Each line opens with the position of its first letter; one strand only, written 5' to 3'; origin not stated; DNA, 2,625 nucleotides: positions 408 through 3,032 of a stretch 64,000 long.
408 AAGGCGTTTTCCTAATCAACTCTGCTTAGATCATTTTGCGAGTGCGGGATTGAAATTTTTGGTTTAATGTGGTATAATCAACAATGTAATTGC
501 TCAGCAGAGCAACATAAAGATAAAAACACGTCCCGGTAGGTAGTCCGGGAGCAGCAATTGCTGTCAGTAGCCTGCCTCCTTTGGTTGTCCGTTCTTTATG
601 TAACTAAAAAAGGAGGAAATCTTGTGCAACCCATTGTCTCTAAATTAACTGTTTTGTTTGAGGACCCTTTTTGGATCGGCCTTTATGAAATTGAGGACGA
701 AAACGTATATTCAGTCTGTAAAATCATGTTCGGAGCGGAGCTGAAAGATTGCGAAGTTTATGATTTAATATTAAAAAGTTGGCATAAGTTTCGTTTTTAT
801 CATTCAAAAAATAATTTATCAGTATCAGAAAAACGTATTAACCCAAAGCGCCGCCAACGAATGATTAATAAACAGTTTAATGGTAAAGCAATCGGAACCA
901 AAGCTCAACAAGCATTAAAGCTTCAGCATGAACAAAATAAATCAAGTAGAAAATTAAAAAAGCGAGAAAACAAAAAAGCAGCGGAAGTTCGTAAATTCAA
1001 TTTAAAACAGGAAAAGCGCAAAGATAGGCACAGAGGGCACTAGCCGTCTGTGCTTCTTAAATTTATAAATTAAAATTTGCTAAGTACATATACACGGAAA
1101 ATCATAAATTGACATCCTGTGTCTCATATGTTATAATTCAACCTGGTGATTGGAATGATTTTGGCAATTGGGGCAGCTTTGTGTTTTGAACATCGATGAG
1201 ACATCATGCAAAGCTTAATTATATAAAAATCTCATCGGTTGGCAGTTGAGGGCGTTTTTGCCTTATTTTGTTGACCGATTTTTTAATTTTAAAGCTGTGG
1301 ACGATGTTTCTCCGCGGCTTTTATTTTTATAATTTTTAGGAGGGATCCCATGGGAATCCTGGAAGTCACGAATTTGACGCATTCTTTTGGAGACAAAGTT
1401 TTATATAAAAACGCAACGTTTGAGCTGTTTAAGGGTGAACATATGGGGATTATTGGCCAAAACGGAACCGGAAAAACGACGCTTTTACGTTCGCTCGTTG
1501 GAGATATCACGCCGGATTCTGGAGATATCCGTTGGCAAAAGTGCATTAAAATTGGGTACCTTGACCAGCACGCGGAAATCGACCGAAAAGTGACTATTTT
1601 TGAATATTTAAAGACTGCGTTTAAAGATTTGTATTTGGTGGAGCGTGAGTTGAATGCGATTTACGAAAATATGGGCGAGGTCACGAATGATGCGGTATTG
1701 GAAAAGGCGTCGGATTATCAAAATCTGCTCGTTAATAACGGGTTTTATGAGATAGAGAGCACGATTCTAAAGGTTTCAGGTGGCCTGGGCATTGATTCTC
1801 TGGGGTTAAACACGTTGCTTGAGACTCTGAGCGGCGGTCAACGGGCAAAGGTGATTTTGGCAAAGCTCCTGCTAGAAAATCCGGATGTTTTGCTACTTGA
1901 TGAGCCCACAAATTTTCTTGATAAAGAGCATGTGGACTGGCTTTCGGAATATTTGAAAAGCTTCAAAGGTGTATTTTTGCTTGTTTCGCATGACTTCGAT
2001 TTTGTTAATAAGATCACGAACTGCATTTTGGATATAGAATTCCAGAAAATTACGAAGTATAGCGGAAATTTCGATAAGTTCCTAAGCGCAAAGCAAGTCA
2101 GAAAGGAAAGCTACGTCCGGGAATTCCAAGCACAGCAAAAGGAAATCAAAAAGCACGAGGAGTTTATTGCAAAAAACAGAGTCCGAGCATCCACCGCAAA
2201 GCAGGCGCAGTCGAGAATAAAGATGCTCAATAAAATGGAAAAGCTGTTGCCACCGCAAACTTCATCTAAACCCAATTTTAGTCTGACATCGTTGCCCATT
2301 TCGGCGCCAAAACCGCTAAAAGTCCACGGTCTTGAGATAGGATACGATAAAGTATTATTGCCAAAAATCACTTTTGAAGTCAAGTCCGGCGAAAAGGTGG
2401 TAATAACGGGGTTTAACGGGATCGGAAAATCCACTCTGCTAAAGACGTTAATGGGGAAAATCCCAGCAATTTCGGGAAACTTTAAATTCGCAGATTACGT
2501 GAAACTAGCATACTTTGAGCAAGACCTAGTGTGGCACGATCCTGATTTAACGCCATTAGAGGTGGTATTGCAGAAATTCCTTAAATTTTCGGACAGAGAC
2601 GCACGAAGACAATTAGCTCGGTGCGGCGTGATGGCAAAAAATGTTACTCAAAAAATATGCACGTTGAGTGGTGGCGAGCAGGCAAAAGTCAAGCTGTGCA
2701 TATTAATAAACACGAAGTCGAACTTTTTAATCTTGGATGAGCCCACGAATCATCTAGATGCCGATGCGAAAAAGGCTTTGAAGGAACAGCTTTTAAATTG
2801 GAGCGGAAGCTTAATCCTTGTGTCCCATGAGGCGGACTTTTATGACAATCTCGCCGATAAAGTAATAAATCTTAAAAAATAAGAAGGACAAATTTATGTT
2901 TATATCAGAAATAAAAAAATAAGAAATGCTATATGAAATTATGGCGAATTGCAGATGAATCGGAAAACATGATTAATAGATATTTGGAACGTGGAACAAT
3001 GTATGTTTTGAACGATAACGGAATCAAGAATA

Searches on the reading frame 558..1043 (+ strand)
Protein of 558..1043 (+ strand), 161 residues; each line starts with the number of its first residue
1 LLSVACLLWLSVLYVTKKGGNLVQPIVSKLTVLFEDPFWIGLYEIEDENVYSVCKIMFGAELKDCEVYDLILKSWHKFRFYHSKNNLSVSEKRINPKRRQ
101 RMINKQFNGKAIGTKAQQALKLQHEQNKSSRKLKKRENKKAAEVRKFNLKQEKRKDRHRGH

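Call 6: search_protein_families(library=pfam, proteins=[window:558-1043:+], max_evalue=0.001)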
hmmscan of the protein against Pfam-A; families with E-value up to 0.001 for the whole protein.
window:558-1043:+ (161 aa): 1 family
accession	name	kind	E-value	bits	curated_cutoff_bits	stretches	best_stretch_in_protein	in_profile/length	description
PF11208.13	DUF2992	-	3.6e-46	157.1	23.8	1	30-161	1-132/132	Protein of unknown function (DUF2992)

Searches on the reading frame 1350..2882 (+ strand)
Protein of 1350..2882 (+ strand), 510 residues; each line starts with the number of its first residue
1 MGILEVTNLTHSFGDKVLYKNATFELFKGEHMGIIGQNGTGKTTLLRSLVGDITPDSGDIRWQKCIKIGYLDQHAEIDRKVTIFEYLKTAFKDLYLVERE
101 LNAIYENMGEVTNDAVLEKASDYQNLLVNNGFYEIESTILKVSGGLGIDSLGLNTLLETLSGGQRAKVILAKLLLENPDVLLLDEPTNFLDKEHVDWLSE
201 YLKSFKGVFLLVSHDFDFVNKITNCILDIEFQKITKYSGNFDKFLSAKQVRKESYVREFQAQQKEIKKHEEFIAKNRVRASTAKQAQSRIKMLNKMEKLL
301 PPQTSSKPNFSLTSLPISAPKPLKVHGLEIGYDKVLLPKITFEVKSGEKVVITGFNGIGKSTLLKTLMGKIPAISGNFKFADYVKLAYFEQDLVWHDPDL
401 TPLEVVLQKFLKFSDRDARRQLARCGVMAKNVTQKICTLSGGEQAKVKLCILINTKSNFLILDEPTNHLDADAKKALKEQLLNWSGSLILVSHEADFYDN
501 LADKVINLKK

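Call 6: search_protein_families(library=pfam, proteins=[window:1350-2882:+], max_evalue=0.001)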
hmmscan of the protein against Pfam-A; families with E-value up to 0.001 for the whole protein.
window:1350-2882:+ (510 aa): 19 families
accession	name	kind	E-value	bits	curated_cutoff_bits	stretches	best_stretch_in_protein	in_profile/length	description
PF00005.33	ABC_tran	-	2.1e-49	168.1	25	2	20-188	2-137/137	ABC transporter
PF12848.13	ABC_tran_Xtn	-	1.1e-26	93.1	25.9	1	227-310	1-83/85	ABC transporter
PF02463.25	SMC_N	-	2.2e-12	47.3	40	1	21-225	16-208/220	RecF/RecN/SMC N terminal domain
PF13304.12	AAA_21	-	1.2e-10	42.4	27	0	33-79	3-48/304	AAA domain, putative AbiEii toxin, Type IV TA system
PF00931.28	NB-ARC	-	1.1e-06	28.6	23.5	0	349-463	20-107/248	NB-ARC domain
PF13191.12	AAA_16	-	1.4e-06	29.3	32.6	0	345-372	20-49/167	AAA ATPase domain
PF13555.12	AAA_29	-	1.5e-06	28.3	27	0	342-364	17-39/61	P-loop containing region of AAA domain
PF13401.12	AAA_22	-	1.9e-06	28.7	27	0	350-373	8-31/130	AAA domain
PF05729.18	NACHT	-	1.9e-06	28.2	26.7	0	350-371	3-24/167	NACHT domain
PF01926.29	MMR_HSR1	-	2e-06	28.3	21.9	0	349-380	1-31/113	50S ribosome-binding GTPase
PF03193.22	RsgA_GTPase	-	2.7e-06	27.8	30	0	343-370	103-129/174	RsgA GTPase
PF00350.29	Dynamin_N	-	3.3e-06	27.7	27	0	34-220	3-144/168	Dynamin family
PF13173.12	AAA_14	-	3.8e-05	24.2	27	0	350-372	5-27/129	AAA domain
PF20720.3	nSTAND3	-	4.1e-05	23.8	27.2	0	19-56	7-44/155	Novel STAND NTPase 3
PF01580.24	FtsK_SpoIIIE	-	7.1e-05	22.8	24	0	9-50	18-60/221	FtsK/SpoIIIE family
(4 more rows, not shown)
